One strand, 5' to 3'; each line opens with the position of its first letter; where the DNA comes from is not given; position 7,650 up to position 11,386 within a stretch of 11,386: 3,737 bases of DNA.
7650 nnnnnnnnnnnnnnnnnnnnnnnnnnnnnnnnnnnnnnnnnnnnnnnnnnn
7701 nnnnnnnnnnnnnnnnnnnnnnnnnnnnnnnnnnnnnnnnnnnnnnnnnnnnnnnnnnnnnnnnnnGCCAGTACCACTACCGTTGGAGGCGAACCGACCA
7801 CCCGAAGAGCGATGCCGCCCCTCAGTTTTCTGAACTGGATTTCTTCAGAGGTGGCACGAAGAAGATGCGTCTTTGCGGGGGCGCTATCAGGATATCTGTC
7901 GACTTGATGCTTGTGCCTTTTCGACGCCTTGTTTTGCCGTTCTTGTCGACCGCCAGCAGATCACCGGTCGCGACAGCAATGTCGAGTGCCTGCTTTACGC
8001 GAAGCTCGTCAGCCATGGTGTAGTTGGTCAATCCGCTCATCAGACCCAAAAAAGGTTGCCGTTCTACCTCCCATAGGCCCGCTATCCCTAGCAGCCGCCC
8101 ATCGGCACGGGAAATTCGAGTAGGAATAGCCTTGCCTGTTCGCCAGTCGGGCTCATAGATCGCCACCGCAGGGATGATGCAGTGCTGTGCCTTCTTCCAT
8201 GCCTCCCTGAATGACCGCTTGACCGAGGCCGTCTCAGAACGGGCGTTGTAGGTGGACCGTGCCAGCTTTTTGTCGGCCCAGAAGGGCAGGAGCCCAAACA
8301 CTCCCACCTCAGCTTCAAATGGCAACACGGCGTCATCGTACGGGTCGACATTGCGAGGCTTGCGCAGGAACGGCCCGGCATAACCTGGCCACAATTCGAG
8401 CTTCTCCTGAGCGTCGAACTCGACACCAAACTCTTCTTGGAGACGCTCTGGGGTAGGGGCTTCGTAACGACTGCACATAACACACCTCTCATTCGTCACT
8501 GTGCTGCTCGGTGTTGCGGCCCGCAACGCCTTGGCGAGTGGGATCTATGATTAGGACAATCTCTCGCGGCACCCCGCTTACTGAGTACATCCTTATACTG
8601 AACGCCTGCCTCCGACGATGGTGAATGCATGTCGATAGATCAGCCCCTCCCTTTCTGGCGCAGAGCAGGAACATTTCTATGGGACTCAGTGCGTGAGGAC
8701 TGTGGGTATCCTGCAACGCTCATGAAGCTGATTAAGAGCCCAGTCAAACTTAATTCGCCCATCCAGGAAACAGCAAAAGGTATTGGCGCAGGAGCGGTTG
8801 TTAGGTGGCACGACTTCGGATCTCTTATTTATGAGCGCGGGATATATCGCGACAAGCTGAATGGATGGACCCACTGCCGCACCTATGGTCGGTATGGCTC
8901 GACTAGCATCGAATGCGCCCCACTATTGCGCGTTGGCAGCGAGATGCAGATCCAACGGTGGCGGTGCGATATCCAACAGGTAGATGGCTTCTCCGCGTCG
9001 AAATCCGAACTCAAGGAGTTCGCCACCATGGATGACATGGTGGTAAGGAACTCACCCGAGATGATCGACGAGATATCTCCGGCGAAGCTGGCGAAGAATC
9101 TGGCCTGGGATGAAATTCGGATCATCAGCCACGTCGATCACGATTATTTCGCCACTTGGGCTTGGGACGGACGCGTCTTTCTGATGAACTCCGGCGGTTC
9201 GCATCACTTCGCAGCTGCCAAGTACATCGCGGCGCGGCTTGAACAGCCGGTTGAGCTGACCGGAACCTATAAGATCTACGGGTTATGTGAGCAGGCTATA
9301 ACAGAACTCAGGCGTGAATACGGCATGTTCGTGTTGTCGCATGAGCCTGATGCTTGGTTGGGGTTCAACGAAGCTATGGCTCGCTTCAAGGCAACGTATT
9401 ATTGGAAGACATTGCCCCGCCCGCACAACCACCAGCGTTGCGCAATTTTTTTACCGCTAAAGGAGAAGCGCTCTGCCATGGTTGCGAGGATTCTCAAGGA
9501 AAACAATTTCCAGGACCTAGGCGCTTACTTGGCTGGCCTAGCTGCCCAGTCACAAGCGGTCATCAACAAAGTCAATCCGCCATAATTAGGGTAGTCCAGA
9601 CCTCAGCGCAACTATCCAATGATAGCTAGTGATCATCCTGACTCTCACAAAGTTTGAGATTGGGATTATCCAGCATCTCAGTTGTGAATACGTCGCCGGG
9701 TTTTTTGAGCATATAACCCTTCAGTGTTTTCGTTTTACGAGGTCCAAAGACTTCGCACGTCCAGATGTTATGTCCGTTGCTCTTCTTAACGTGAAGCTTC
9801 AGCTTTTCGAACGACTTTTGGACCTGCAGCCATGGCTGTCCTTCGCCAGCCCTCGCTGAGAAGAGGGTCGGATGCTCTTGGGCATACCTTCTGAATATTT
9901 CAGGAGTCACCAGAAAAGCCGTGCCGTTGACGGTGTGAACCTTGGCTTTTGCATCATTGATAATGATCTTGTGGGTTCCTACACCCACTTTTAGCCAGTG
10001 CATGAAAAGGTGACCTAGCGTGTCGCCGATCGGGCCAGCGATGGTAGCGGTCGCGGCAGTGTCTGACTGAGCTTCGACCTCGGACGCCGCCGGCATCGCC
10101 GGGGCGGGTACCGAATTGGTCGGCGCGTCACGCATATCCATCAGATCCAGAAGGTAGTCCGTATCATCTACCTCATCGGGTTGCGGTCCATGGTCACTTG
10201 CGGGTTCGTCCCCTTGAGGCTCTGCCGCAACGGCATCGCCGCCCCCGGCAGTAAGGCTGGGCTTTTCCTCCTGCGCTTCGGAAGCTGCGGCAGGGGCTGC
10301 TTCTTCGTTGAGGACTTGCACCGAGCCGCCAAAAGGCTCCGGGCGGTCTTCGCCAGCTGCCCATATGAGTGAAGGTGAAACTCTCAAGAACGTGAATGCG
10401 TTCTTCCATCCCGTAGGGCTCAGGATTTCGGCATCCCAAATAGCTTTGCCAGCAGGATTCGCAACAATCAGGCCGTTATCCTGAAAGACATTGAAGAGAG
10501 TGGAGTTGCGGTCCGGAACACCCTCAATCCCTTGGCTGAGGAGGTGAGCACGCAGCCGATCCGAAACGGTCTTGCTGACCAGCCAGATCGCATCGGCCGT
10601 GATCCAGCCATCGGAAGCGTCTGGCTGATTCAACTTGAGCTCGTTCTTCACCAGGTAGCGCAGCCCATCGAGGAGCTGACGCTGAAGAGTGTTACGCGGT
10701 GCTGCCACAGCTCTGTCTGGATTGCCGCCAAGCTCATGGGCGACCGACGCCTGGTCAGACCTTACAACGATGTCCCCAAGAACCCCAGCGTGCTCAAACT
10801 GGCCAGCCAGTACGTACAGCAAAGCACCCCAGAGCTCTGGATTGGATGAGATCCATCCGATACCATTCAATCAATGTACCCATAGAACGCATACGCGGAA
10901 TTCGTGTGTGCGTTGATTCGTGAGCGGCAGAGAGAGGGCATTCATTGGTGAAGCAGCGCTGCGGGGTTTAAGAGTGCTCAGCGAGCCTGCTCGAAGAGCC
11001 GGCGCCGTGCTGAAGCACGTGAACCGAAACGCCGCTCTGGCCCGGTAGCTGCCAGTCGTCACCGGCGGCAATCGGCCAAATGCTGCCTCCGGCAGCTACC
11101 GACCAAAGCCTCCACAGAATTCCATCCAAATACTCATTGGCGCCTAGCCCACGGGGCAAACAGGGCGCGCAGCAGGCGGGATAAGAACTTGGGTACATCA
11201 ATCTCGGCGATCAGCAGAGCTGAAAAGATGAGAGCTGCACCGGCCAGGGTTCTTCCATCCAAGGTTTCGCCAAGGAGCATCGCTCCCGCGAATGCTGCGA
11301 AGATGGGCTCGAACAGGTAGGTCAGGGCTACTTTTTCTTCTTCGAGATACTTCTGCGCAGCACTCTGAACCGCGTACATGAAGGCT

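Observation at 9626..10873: Probable 5'-truncated relaxase-like gene with an acidic Ala/Pro-rich linker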

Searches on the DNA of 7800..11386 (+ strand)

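Call 15: search_dna_similar(query=window:7800-11386:+, collection=plasmids, mode=near, max_rows=15)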
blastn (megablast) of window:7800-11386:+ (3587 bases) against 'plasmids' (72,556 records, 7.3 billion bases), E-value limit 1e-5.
Records with a match: 6; places in all: 9; records where one place covers at least 80% of the query: 0.
Best place of each record, by identity: >=99% 1; 95-99% 2; 90-95% 2; 80-90% 1.
By first word of the organism name: Stutzerimonas 4; Pseudomonas 2.
By predicted mobility (MOB-suite, as given by PLSDB): non-mobilizable 5; mobilizable 1.
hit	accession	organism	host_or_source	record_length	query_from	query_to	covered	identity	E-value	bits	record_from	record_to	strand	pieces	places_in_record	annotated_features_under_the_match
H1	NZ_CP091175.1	Stutzerimonas stutzeri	cell culture,wwtp active sludge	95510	419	3043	73%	99.8%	0e+0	4826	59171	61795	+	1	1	mobH: MobH family relaxase | DUF6685 family protein | SOS response-associated peptidase family protein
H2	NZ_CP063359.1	Stutzerimonas stutzeri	Homo sapiens,Cerebrospinal ...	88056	268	3043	74%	90.5%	0e+0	3517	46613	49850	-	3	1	mobH: MobH family relaxase | DUF6685 family protein | SOS response-associated peptidase family protein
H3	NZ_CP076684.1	Stutzerimonas zhaodongensis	isolated microorganism,Ocean water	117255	264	1800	43%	98.0%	0e+0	2671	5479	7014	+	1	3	DUF6685 family protein | SOS response-associated peptidase family protein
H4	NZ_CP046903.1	Stutzerimonas stutzeri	cell culture,particulate matter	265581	1822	3043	34%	98.4%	0e+0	2152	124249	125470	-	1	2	mobH: MobH family relaxase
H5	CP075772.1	Pseudomonas aeruginosa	Homo sapiens,Cell culture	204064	353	637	8%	94.0%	1e-117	433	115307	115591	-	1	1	none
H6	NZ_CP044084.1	Pseudomonas luteola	Homo sapiens,clinical isolate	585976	8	271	7%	87.9%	5e-81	311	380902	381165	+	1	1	three-Cys-motif partner protein TcmP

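Call 17: get_annotated_region(hit=H1, flank=12000)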
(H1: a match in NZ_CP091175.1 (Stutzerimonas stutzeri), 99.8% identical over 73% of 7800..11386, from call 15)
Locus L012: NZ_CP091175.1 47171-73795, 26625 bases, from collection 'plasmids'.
description: Stutzerimonas stutzeri strain XX1 plasmid unnamed, complete sequence
organism: Stutzerimonas stutzeri (NCBI taxid 316)
taxonomy: Bacteria; Pseudomonadota; Gammaproteobacteria; Pseudomonadales; Pseudomonadaceae; Stutzerimonas; Stutzerimonas stutzeri
host: -; source: cell culture,wwtp active sludge; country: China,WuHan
typing (MOB-suite, as given by PLSDB): non-mobilizable
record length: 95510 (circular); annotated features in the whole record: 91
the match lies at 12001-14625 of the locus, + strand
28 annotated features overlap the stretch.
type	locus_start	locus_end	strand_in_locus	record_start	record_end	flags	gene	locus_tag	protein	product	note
CDS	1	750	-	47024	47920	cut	-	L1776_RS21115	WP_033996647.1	oxidoreductase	-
CDS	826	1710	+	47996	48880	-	-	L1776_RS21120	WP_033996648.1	MurR/RpiR family transcriptional regulator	GO:0006355 - regulation of DNA-templated transcription [Evidence IEA]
CDS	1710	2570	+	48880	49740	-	-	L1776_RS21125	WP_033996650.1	EamA family transporter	-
CDS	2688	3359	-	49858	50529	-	-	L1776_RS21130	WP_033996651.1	membrane protein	-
CDS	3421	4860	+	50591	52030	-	-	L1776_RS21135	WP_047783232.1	PLP-dependent aminotransferase family protein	-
CDS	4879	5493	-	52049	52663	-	-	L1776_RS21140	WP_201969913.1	TetR/AcrR family transcriptional regulator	GO:0006355 - regulation of DNA-templated transcription [Evidence IEA]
CDS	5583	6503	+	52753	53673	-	-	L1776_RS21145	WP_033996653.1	2-dehydropantoate 2-reductase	GO:0015940 - pantothenate biosynthetic process [Evidence IEA]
CDS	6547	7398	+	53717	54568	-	-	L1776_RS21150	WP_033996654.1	alpha/beta fold hydrolase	-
CDS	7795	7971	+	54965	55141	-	-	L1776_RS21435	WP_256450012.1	intracellular growth attenuator family protein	-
CDS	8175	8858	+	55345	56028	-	-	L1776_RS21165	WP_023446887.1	haloacid dehalogenase type II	GO:0006805 - xenobiotic metabolic process [Evidence IEA]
CDS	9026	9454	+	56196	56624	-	-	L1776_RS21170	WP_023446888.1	hypothetical protein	-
CDS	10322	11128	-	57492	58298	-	-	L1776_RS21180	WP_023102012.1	hypothetical protein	-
CDS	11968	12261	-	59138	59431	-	-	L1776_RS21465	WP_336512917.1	SOS response-associated peptidase family protein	GO:0006974 - DNA damage response [Evidence IEA]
CDS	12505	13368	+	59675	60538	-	-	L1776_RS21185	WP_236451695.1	DUF6685 family protein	-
CDS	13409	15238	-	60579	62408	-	mobH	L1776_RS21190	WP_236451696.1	MobH family relaxase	-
CDS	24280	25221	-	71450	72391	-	-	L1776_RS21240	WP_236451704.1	TIGR03756 family integrating conjugative element protein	-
CDS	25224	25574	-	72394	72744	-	-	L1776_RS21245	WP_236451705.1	TIGR03757 family integrating conjugative element protein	-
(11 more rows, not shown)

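Call 18: get_annotated_region(hit=H4, flank=8000)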
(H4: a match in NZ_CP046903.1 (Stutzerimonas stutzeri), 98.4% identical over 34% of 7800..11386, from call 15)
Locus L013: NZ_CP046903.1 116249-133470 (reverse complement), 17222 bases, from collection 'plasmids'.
description: Stutzerimonas stutzeri strain PM101005 plasmid p1_PM101005, complete sequence
organism: Stutzerimonas stutzeri (NCBI taxid 316)
taxonomy: Bacteria; Pseudomonadota; Gammaproteobacteria; Pseudomonadales; Pseudomonadaceae; Stutzerimonas; Stutzerimonas stutzeri
host: -; source: cell culture,particulate matter; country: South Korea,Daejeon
typing (MOB-suite, as given by PLSDB): mobilizable; replicon rep_cluster_1516; relaxase MOBH
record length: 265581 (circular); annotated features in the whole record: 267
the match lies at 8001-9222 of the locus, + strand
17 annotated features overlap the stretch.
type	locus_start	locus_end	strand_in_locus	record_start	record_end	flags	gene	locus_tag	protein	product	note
CDS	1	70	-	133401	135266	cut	-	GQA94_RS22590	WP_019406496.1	VWA domain-containing protein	-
CDS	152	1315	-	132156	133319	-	-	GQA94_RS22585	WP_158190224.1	DUF3150 domain-containing protein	-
CDS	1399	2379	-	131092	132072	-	-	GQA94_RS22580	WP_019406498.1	AAA family ATPase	-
CDS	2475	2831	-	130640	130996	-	-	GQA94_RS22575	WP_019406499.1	hypothetical protein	-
CDS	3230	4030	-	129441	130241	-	-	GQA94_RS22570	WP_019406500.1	hypothetical protein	-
CDS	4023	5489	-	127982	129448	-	-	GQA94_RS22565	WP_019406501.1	3'-5' exonuclease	-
CDS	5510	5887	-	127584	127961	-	-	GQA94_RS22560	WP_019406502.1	hypothetical protein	-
CDS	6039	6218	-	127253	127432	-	-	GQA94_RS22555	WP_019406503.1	hypothetical protein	-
CDS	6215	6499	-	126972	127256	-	-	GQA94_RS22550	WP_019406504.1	HU family DNA-binding protein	GO:0030261 - chromosome condensation [Evidence IEA]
CDS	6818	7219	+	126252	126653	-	-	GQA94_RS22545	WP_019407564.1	DUF4158 domain-containing protein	-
CDS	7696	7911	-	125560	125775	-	-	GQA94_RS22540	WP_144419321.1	hypothetical protein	-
CDS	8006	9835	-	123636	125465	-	mobH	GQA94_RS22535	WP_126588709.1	MobH family relaxase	-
CDS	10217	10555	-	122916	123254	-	-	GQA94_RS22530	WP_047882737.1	DUF3742 family protein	-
CDS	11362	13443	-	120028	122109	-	-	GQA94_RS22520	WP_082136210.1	PQQ-dependent dehydrogenase, methanol/ethanol family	-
CDS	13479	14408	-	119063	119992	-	-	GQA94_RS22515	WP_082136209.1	transporter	-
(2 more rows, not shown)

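Call 20: get_annotated_region(hit=H6, flank=4000)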
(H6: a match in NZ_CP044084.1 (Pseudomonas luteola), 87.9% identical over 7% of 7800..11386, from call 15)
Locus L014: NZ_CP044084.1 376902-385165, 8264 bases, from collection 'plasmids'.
description: Pseudomonas luteola strain FDAARGOS_637 plasmid unnamed1, complete sequence
organism: Pseudomonas luteola (NCBI taxid 47886)
taxonomy: Bacteria; Pseudomonadota; Gammaproteobacteria; Pseudomonadales; Pseudomonadaceae; Pseudomonas; Pseudomonas luteola
host: -; source: Homo sapiens,clinical isolate; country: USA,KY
typing (MOB-suite, as given by PLSDB): non-mobilizable
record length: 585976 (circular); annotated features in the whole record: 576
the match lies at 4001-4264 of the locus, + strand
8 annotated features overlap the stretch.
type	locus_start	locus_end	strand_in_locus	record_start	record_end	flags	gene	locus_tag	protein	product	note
CDS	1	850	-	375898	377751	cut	-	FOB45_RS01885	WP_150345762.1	copper resistance system multicopper oxidase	GO:0006825 - copper ion transport [Evidence IEA]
CDS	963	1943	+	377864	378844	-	-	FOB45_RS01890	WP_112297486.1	IS5-like element ISPa16 family transposase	GO:0006313 - DNA transposition [Evidence IEA]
CDS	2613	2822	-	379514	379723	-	-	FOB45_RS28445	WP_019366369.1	co-regulatory protein PtrA N-terminal domain-containing protein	-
CDS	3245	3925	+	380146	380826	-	-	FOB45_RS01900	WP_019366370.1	heavy metal response regulator transcription factor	GO:0006355 - regulation of DNA-templated transcription [Evidence IEA]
CDS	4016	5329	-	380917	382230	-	-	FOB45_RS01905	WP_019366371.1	three-Cys-motif partner protein TcmP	-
CDS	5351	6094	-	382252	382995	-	-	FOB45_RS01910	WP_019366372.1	phage Gp37/Gp68 family protein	-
CDS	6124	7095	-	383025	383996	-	-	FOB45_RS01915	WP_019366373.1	site-specific integrase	GO:0015074 - DNA integration [Evidence IEA]; GO:0006310 - DNA recombination [Evidence IEA]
CDS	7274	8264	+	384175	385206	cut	-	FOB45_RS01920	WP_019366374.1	DNA-binding protein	-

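Call 22: search_dna_similar(query=window:10843-11140:+, collection=plasmids, mode=distant, max_rows=15, max_evalue=0.001)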
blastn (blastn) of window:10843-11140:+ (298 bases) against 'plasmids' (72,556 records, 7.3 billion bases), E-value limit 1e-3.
Records with a match: 34; places in all: 34; records where one place covers at least 80% of the query: 0.
Best place of each record, by identity: 80-90% 19; 60-80% 15.
By first word of the organism name: Pseudomonas 15; Acinetobacter 7; Aeromonas 6; Burkholderia 1; Caballeronia 1; uncultured 1; Klebsiella 1; Nitratidesulfovibrio 1; Alcaligenes 1.
By predicted mobility (MOB-suite, as given by PLSDB): mobilizable 13; conjugative 11; non-mobilizable 10.
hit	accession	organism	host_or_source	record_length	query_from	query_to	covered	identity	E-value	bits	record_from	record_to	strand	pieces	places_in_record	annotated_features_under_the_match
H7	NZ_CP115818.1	Pseudomonas mendocina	environment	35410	46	121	26%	76.6%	4e-5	55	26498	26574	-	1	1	recombinase family protein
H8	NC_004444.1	Pseudomonas resinovorans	-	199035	52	121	23%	78.9%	1e-5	58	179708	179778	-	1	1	recombinase family protein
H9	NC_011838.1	Pseudomonas putida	-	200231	52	121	23%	78.9%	1e-5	58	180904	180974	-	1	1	recombinase family protein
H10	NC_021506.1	Pseudomonas resinovorans NBRC 106553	-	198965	52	121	23%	78.9%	1e-5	58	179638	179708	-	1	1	recombinase family protein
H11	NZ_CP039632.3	Pseudomonas veronii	Bacterial culture,sediment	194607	52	121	23%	78.9%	1e-5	58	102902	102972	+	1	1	recombinase family protein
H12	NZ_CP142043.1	Pseudomonas veronii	cell culture,ground water from aniline ...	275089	52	121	23%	78.9%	1e-5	58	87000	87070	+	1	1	recombinase family protein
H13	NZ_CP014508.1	Burkholderia sp. PAMC 28687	Usnea,single cell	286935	52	121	23%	77.5%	1e-4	54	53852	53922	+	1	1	recombinase family protein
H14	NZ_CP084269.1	Caballeronia sp. Lep1P3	Leptoglossus zonatus,Cell culture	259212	52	121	23%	77.5%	1e-4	54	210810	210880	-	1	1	recombinase family protein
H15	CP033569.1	Acinetobacter pittii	Homo sapiens,Bacterial culture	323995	52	120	23%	78.6%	4e-5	56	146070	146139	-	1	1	recombinase family protein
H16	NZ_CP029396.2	Acinetobacter defluvii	pure culture,sewage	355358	52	120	23%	78.6%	4e-5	56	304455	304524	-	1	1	recombinase family protein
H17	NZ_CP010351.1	Acinetobacter johnsonii XBB1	Hospital sewage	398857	52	120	23%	78.6%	4e-5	56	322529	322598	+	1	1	recombinase family protein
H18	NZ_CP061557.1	Acinetobacter seifertii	Homo sapiens,blood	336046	52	120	23%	78.6%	4e-5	56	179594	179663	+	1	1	recombinase family protein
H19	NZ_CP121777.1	Acinetobacter johnsonii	Sputum,patient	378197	52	120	23%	78.6%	4e-5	56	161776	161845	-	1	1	recombinase family protein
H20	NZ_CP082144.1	Acinetobacter lwoffii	cell culture,permafrost, Kolyma lowland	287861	52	120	23%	78.6%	4e-5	56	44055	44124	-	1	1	recombinase family protein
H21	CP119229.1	Acinetobacter soli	Homo sapiens,blood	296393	52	120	23%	76.8%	1e-4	54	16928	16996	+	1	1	none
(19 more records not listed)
